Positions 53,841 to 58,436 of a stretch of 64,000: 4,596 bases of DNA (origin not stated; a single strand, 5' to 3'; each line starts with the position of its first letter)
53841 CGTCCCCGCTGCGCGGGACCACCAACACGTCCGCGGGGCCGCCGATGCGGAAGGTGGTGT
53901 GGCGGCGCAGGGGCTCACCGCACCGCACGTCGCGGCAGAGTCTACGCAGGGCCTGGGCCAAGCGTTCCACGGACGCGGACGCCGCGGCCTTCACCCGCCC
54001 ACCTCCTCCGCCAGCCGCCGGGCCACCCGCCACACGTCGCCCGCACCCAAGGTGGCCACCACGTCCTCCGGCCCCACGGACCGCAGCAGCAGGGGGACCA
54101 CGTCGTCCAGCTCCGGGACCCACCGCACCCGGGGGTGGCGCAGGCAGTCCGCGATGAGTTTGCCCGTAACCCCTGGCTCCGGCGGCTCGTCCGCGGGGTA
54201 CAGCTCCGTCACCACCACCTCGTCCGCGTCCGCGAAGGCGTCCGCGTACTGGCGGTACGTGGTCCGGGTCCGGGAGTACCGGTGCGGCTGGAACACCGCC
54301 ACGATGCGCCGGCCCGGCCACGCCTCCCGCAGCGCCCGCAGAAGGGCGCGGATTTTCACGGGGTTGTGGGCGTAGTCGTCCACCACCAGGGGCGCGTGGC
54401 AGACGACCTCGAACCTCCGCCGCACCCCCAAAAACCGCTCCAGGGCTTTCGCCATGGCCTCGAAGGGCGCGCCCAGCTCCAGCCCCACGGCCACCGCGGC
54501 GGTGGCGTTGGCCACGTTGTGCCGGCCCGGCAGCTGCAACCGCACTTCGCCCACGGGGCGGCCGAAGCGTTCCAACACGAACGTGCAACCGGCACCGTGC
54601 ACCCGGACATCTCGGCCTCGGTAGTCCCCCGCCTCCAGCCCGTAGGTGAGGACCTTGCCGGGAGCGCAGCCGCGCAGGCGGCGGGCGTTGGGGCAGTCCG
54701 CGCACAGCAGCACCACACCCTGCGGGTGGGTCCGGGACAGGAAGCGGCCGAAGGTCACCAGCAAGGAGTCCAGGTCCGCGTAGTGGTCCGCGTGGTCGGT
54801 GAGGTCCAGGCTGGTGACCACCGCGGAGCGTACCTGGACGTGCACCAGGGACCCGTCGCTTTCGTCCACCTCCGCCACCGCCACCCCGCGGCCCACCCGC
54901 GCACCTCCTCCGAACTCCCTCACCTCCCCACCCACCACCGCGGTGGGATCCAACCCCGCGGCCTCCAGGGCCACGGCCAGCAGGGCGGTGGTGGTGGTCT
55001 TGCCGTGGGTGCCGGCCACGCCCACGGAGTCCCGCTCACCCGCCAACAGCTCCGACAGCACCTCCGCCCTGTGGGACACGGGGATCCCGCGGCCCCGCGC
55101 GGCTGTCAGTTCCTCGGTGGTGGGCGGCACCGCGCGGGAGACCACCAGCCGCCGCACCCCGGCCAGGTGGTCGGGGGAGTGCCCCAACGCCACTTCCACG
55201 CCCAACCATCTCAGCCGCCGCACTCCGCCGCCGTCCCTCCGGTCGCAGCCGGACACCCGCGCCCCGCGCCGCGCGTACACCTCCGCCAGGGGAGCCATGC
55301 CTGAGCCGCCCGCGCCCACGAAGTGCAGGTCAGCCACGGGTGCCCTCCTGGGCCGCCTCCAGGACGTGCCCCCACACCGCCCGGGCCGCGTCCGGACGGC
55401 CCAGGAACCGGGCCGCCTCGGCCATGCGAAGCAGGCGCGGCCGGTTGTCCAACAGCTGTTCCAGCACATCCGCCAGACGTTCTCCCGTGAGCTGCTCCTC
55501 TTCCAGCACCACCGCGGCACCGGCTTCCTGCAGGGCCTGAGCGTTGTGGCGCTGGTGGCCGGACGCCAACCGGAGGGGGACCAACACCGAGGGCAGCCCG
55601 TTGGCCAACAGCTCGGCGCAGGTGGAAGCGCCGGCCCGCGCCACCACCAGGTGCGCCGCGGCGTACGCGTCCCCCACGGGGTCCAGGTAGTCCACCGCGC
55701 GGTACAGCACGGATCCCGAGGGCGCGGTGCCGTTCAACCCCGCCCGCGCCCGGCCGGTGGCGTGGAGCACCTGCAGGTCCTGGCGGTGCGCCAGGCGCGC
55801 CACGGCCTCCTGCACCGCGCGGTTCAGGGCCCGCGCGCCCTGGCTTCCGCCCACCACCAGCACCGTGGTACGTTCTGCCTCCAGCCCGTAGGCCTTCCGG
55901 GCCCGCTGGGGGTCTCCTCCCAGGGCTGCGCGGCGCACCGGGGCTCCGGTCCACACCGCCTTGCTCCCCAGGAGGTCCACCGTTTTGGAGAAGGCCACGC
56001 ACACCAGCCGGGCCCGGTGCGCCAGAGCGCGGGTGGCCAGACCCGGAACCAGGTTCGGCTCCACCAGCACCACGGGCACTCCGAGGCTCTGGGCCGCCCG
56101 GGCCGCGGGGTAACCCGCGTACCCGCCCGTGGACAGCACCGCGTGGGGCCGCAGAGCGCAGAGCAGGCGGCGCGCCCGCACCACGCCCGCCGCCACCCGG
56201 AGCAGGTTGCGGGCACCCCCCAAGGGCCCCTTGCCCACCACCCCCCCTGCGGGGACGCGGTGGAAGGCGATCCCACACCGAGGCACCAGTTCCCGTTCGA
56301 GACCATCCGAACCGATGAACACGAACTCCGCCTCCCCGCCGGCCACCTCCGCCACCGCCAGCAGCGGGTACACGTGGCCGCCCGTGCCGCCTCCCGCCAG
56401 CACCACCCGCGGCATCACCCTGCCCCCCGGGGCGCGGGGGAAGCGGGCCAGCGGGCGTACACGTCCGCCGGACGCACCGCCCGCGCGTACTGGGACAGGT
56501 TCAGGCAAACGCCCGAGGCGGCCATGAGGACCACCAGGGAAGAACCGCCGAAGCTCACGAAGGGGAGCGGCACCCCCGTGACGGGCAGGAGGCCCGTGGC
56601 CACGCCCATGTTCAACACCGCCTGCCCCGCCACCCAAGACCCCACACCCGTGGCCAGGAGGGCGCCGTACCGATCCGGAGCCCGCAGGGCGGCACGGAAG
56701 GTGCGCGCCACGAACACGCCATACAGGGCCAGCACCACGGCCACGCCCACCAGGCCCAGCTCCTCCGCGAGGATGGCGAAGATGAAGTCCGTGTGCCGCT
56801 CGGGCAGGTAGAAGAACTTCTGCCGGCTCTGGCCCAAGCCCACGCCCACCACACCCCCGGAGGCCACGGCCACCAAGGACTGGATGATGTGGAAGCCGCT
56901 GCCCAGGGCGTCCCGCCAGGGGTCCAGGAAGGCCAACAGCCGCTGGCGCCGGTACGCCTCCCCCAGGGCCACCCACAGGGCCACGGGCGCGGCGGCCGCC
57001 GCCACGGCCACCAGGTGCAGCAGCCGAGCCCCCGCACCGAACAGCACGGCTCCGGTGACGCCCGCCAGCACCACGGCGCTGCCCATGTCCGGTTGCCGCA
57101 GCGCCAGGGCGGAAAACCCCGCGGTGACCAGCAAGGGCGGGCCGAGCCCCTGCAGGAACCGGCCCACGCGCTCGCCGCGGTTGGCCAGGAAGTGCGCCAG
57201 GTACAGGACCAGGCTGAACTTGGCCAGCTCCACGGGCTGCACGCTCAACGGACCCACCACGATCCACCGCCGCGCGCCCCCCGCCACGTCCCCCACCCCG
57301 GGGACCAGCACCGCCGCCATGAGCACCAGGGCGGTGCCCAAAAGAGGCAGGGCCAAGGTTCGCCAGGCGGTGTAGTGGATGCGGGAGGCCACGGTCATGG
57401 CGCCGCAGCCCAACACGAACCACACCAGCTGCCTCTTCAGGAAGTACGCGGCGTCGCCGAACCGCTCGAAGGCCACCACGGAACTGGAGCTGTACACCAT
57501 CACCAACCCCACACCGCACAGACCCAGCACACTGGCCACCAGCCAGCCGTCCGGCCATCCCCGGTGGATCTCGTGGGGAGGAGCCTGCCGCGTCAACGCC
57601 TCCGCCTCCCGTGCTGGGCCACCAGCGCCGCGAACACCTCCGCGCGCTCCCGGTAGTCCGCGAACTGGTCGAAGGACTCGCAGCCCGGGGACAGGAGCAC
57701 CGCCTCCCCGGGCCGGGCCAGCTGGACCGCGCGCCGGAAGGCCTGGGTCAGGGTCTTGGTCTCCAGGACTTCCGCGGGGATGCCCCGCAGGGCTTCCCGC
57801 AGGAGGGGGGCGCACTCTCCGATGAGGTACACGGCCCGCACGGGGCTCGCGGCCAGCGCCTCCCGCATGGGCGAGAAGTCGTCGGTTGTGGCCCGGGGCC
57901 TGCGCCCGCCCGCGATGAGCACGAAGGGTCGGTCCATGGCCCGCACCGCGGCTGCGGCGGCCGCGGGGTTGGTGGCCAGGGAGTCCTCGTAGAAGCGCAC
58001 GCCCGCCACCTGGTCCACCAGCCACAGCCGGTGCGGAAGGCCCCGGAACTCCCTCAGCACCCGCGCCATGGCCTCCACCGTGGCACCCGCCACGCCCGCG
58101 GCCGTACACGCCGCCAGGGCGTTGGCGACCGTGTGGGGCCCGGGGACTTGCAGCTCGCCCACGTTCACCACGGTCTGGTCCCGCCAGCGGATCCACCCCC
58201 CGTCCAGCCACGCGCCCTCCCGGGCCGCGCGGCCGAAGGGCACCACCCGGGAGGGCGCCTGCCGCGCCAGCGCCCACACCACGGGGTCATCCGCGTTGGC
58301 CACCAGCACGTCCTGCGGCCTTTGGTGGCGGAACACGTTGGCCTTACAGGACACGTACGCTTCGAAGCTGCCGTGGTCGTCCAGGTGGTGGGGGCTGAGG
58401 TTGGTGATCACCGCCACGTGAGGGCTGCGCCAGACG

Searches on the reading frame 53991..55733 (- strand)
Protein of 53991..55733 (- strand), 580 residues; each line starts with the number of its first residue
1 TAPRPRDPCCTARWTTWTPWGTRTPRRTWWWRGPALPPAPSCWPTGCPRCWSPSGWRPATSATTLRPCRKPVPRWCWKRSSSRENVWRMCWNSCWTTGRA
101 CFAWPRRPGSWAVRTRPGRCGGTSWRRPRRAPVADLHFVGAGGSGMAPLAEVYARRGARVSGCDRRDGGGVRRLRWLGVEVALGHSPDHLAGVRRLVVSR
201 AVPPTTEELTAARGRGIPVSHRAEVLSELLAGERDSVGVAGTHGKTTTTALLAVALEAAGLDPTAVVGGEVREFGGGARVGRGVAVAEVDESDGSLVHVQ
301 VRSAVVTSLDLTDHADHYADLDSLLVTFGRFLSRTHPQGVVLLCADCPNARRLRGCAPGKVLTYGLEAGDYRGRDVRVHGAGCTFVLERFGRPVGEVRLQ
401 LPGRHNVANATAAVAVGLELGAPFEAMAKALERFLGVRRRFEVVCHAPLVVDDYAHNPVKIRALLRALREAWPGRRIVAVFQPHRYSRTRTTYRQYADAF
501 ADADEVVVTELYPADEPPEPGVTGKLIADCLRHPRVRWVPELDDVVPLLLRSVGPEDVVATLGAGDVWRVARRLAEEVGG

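Call 44: search_protein_families(library=pfam, proteins=[window:53991-55733:-], max_evalue=0.001)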
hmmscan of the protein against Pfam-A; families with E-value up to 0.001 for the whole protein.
window:53991-55733:- (580 aa): 3 families
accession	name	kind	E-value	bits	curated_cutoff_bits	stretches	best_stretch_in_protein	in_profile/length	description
PF02875.26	Mur_ligase_C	-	4.3e-23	83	28.4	1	439-565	1-127/127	Mur ligase, glutamate ligase domain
PF01225.30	Mur_ligase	-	3e-21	76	21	1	136-232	2-93/95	Mur ligase family, catalytic domain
PF08245.18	Mur_ligase_M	-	2.6e-20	73.7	24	1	239-416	1-199/200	Mur ligase middle domain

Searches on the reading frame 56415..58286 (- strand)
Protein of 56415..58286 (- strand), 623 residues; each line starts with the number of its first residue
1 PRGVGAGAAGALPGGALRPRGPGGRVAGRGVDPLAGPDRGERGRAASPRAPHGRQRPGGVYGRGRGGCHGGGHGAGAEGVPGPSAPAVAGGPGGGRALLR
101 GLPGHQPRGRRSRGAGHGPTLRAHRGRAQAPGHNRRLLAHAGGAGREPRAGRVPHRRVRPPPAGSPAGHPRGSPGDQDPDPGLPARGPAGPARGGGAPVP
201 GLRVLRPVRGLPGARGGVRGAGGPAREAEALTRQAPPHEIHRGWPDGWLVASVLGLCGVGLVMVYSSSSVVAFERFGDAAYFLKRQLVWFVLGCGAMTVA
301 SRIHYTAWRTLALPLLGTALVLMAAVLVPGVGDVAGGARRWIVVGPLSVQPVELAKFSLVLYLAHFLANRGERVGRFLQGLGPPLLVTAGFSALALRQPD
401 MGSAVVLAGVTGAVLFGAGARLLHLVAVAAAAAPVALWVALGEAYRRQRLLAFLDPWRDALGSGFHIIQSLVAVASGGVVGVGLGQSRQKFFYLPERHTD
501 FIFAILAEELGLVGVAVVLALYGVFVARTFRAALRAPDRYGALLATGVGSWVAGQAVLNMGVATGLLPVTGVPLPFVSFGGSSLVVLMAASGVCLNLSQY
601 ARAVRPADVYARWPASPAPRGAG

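Call 44: search_protein_families(library=pfam, proteins=[window:56415-58286:-], max_evalue=0.001)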
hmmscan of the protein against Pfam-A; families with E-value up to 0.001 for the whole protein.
window:56415-58286:- (623 aa): 1 family
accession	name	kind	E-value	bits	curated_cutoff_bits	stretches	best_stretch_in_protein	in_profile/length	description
PF01098.24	FTSW_RODA_SPOVE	-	4.8e-109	365.1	26.4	1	249-602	3-355/356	Cell cycle protein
